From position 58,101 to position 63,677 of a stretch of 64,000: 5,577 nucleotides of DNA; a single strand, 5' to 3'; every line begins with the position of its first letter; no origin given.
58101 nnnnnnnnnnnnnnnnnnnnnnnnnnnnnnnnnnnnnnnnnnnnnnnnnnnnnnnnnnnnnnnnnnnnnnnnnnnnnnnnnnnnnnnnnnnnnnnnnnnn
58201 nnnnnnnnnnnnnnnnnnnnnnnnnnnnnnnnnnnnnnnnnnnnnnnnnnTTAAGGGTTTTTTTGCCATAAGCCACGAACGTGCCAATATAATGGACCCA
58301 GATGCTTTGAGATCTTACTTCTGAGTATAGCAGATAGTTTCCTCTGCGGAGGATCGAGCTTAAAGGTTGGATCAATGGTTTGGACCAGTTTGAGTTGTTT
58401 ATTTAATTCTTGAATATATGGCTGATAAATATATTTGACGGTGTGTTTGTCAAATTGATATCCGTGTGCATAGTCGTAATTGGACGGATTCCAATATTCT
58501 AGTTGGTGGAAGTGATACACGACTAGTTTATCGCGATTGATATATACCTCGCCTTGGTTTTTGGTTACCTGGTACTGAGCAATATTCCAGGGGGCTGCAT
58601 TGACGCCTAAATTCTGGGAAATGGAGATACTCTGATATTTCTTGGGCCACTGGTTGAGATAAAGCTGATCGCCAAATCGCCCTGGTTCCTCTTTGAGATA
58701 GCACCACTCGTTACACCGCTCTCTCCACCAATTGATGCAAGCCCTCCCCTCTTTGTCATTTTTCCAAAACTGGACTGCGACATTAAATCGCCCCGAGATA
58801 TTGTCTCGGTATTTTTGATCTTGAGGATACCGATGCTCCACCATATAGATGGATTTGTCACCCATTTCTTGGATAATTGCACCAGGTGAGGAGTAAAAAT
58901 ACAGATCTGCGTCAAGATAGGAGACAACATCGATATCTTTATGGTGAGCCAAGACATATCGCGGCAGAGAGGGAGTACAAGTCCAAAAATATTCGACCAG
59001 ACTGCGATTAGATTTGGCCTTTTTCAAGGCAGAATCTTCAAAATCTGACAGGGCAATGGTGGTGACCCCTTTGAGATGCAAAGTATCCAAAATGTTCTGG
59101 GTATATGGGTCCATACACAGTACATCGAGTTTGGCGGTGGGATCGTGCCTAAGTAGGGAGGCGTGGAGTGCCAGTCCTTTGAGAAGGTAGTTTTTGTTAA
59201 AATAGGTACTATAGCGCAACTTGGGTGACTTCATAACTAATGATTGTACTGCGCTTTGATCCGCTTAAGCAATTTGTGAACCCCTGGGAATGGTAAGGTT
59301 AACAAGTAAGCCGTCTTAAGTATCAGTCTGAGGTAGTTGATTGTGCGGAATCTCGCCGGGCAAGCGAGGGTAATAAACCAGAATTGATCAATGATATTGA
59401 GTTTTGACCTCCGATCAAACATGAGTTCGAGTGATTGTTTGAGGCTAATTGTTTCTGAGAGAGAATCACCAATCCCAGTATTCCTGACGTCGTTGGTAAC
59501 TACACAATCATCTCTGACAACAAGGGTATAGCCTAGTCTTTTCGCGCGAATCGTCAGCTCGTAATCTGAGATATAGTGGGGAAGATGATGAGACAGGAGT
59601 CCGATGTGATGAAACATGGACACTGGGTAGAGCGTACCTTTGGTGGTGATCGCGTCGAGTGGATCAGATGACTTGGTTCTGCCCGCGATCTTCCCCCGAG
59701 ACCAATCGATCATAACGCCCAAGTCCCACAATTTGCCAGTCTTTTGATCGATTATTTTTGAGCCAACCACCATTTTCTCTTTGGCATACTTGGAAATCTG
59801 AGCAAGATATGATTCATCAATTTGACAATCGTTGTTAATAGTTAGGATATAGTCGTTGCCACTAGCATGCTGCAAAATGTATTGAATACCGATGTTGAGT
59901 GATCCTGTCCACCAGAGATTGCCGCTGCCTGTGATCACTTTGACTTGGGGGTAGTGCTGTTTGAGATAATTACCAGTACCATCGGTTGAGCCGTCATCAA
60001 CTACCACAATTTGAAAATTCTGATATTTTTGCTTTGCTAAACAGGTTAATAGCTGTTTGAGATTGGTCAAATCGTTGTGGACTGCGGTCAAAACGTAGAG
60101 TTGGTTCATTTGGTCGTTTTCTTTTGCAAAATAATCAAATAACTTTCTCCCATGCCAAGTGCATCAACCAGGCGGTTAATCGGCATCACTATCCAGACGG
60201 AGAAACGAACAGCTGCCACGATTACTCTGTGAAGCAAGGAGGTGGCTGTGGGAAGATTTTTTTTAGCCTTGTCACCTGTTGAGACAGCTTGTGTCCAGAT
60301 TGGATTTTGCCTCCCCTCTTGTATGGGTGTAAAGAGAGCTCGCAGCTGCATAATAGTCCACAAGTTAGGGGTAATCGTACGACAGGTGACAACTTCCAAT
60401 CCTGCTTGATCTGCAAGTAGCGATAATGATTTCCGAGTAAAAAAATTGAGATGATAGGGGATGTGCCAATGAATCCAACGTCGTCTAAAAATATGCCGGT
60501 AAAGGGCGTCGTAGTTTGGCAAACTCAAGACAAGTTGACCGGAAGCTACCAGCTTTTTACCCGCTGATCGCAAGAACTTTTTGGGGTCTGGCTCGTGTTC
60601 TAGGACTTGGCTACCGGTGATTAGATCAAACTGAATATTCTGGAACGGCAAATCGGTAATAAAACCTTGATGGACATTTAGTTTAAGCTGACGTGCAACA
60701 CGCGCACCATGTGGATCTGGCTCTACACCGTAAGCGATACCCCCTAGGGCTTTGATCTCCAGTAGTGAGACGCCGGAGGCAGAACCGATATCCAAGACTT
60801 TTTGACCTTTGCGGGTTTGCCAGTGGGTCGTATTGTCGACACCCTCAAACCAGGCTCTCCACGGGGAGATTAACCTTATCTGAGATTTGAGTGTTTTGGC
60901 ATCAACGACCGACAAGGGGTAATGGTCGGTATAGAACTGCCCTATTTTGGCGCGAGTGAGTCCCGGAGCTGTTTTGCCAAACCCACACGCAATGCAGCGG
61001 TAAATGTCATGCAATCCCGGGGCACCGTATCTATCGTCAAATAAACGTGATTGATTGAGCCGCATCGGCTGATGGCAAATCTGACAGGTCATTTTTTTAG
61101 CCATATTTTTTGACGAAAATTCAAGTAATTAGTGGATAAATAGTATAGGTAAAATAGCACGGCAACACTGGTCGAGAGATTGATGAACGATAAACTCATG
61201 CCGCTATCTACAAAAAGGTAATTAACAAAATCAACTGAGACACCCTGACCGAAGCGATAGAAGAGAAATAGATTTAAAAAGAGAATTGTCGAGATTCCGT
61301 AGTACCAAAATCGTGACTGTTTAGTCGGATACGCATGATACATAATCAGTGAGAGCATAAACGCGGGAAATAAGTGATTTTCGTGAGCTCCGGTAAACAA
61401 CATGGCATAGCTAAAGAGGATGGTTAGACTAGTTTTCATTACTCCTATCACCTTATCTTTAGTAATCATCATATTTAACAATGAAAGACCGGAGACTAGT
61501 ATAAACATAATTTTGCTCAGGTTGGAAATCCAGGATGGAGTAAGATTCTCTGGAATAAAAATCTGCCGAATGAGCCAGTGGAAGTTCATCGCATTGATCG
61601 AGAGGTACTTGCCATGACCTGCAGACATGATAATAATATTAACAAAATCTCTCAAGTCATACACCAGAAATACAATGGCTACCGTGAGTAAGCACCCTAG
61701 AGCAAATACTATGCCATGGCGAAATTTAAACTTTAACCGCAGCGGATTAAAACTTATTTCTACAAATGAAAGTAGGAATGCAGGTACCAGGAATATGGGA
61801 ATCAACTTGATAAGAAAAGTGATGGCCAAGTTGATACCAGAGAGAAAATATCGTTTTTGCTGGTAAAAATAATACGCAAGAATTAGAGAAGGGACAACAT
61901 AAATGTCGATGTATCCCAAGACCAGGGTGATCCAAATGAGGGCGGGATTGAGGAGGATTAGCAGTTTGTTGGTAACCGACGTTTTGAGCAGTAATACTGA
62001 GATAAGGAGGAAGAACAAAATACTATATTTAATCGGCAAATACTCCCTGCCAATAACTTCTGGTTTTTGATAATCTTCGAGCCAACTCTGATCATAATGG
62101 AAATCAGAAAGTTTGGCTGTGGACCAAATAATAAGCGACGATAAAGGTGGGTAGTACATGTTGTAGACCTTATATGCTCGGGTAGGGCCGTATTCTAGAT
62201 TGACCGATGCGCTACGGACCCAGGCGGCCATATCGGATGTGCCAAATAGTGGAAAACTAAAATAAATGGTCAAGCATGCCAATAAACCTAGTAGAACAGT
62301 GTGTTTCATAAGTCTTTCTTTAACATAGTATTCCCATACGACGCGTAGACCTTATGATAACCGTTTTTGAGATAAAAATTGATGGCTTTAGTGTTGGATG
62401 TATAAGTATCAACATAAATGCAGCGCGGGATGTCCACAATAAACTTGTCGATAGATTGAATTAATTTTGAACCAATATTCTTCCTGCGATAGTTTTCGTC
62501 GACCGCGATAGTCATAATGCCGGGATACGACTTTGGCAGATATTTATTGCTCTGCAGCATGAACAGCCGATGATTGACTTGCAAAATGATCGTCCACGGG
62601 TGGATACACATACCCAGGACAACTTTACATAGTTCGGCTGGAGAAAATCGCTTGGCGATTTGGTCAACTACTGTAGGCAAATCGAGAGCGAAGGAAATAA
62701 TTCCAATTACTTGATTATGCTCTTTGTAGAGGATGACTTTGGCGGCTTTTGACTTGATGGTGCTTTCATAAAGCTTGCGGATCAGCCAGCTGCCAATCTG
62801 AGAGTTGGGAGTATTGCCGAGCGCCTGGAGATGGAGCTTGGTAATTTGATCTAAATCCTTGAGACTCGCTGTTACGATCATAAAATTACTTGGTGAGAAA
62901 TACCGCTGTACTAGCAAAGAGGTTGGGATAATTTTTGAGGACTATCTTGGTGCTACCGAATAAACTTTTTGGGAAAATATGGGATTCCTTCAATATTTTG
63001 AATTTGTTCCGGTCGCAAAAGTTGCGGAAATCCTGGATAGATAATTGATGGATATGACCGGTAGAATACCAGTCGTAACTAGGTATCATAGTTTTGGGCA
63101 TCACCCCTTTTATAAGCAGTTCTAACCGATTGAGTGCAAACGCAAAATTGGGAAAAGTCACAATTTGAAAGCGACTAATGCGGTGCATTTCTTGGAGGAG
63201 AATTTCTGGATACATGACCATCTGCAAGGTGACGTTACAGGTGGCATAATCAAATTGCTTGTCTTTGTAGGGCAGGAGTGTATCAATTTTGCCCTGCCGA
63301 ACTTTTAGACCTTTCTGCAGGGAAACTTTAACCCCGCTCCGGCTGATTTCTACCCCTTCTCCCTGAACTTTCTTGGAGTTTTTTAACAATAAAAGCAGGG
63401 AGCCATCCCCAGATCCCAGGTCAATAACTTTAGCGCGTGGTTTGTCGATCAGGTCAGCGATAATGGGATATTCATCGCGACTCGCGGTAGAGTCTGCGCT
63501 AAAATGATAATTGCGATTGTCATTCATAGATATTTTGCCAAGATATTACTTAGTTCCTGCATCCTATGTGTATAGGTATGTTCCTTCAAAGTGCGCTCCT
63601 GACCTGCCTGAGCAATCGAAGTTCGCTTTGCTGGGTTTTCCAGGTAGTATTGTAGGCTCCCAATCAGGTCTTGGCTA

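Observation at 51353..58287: Arn-like module: DPM1-like GT2 - SAM methyltransferase - GT-C transferase (plus strand) abutting a DegT aminotransferase and FdtA-like 3,4-ketoisomerase (minus strand)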

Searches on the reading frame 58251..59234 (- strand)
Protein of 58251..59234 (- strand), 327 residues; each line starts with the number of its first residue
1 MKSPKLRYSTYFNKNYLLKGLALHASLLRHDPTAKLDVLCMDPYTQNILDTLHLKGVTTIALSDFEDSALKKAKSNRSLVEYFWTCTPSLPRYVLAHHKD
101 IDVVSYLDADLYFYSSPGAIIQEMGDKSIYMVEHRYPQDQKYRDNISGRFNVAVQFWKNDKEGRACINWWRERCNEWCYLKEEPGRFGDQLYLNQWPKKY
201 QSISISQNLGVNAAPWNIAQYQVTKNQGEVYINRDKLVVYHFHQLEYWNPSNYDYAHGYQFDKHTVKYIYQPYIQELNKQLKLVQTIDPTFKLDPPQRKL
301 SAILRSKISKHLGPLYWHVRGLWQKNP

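Call 3: search_protein_families(library=pfam, proteins=[window:58251-59234:-], max_evalue=0.01)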
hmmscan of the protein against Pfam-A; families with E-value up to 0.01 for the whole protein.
window:58251-59234:- (327 aa): 1 family
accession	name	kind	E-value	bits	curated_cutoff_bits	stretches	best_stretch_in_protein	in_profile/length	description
PF01501.26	Glyco_transf_8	-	0.0064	16.5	24.3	1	12-143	6-142/253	Glycosyl transferase family 8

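Call 6: search_protein_families(library=ncbifam, proteins=[window:58251-59234:-], max_evalue=0.01)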
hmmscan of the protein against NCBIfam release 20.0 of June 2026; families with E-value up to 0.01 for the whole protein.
window:58251-59234:- (327 aa): 0 families

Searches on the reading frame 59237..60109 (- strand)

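Call 3: search_protein_families(library=pfam, proteins=[window:59237-60109:-], max_evalue=0.01)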
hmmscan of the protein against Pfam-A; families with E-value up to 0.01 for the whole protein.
window:59237-60109:- (290 aa): 3 families
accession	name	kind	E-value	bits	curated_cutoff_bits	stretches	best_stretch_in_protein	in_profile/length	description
PF00535.33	Glycos_transf_2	-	1.5e-21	77.5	23.3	1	6-133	2-130/168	Glycosyl transferase family 2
PF13641.12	Glyco_tranf_2_3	-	6.5e-05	23.5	27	1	13-204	12-209/230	Glycosyltransferase like family 2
PF13704.12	Glyco_tranf_2_4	-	0.0063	17.4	27.5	0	33-94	21-81/98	Glycosyl transferase family 2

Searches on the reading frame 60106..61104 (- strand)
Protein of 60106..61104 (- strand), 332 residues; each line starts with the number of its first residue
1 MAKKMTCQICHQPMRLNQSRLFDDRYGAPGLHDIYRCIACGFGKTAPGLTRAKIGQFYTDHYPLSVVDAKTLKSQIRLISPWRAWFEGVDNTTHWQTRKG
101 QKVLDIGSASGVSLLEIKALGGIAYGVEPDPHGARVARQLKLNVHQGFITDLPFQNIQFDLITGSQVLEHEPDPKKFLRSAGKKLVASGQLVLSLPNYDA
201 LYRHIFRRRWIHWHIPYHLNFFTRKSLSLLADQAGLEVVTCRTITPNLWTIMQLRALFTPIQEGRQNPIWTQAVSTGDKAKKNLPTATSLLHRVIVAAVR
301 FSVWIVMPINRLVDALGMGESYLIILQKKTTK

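Call 3: search_protein_families(library=pfam, proteins=[window:60106-61104:-], max_evalue=0.01)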
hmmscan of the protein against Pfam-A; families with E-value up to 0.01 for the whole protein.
window:60106-61104:- (332 aa): 6 families
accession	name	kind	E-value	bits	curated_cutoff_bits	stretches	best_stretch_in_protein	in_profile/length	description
PF13489.12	Methyltransf_23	-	4.2e-21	75.8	27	1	97-240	20-163/164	Methyltransferase domain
PF08241.18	Methyltransf_11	-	1.5e-11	45.2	21.2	1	104-192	1-94/95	Methyltransferase domain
PF13847.12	Methyltransf_31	-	6.1e-09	36.2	27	1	98-197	2-113/145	Methyltransferase domain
PF13649.12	Methyltransf_25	-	8.3e-08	33.3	27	1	103-185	1-93/97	Methyltransferase domain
PF08242.18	Methyltransf_12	-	2.1e-06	28.8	30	1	104-189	1-96/98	Methyltransferase domain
PF07021.18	MetW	-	0.00014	22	21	1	98-199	12-113/193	Methionine biosynthesis protein MetW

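Call 49: search_solved_structures(query=window:60106-61104:-, max_evalue=0.001)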
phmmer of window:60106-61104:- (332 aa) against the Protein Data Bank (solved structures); distinct sequences matched with E-value up to 0.001: 4.
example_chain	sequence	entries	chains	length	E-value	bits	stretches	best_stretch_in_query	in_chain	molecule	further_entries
3cc8_A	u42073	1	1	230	2.2e-08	36.7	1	98-235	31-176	Putative methyltransferase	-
4kdr_A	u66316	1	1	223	0.00058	22.1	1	100-213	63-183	3-demethylubiquinone-9 3-methyltransferase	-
5dpm_A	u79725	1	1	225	0.0006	22.1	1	100-213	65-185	Ubiquinone biosynthesis O-methyltransferase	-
1vlm_A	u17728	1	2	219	0.00083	21.6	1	123-239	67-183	SAM-dependent methyltransferase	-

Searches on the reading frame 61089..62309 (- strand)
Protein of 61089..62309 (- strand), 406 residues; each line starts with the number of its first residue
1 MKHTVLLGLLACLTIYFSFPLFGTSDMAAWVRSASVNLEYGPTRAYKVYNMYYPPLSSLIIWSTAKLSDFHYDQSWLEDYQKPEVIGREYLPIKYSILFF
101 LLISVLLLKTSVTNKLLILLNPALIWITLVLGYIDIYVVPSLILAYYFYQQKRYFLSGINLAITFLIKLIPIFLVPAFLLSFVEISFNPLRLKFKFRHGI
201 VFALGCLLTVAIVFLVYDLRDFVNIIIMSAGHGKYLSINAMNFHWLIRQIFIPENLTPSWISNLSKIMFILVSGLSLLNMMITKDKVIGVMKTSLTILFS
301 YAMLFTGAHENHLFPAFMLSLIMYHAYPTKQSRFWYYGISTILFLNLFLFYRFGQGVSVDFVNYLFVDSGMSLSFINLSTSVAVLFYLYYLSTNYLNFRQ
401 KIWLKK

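Call 3: search_protein_families(library=pfam, proteins=[window:61089-62309:-], max_evalue=0.01)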
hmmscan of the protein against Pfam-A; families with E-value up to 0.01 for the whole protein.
window:61089-62309:- (406 aa): 1 family
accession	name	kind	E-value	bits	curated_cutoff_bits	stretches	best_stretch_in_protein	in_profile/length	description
PF09594.16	GT87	-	0.00053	20.2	25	1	111-305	52-235/237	Glycosyltransferase family 87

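Call 6: search_protein_families(library=ncbifam, proteins=[window:61089-62309:-], max_evalue=0.01)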
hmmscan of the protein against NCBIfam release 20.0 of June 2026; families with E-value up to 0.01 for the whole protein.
window:61089-62309:- (406 aa): 0 families

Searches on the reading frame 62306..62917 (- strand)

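Call 4: search_protein_families(library=pfam, proteins=[window:62306-62917:-], max_evalue=0.01)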
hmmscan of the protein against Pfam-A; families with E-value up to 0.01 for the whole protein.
window:62306-62917:- (203 aa): 4 families
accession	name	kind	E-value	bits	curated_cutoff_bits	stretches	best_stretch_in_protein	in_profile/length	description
PF00583.31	Acetyltransf_1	-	2.6e-11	44.2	20.7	1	123-187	55-116/116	Acetyltransferase (GNAT) family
PF13508.13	Acetyltransf_7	-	1.3e-10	42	27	1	135-188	30-83/84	Acetyltransferase (GNAT) domain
PF13673.13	Acetyltransf_10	-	2.3e-06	28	23.6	1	133-190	53-110/128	Acetyltransferase (GNAT) domain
PF08445.16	FR47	-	0.00014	22.2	22.1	1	131-192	21-82/86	FR47-like protein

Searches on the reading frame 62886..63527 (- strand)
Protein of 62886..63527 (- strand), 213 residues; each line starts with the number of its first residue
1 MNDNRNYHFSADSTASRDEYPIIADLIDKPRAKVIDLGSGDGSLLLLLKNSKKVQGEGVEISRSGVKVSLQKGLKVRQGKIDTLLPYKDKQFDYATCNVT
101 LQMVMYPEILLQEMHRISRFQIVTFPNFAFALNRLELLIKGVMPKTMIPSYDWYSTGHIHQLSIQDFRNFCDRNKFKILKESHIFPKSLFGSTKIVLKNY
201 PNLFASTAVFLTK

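Call 4: search_protein_families(library=pfam, proteins=[window:62886-63527:-], max_evalue=0.01)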
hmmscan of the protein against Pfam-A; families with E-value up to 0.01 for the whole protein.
window:62886-63527:- (213 aa): 6 families
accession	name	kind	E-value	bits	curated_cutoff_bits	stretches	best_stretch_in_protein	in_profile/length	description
PF07021.18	MetW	-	7e-48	163.3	21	1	17-211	1-192/193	Methionine biosynthesis protein MetW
PF08241.18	Methyltransf_11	-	3.8e-10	40.7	21.2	1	36-117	2-86/95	Methyltransferase domain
PF13847.12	Methyltransf_31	-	1.1e-09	38.6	27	1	30-120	3-103/145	Methyltransferase domain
PF13489.12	Methyltransf_23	-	1e-08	35.5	27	1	28-119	20-109/164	Methyltransferase domain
PF13649.12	Methyltransf_25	-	3.2e-07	31.4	27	1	34-117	1-92/97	Methyltransferase domain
PF08242.18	Methyltransf_12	-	0.0016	19.6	30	1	35-116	1-90/98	Methyltransferase domain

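Call 50: search_solved_structures(query=window:62886-63527:-, max_evalue=0.001)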
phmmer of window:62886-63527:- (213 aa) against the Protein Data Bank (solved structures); distinct sequences matched with E-value up to 0.001: 1.
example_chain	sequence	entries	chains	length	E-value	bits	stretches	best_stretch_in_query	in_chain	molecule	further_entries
1vlm_A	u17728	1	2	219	0.00054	22.9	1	30-119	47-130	SAM-dependent methyltransferase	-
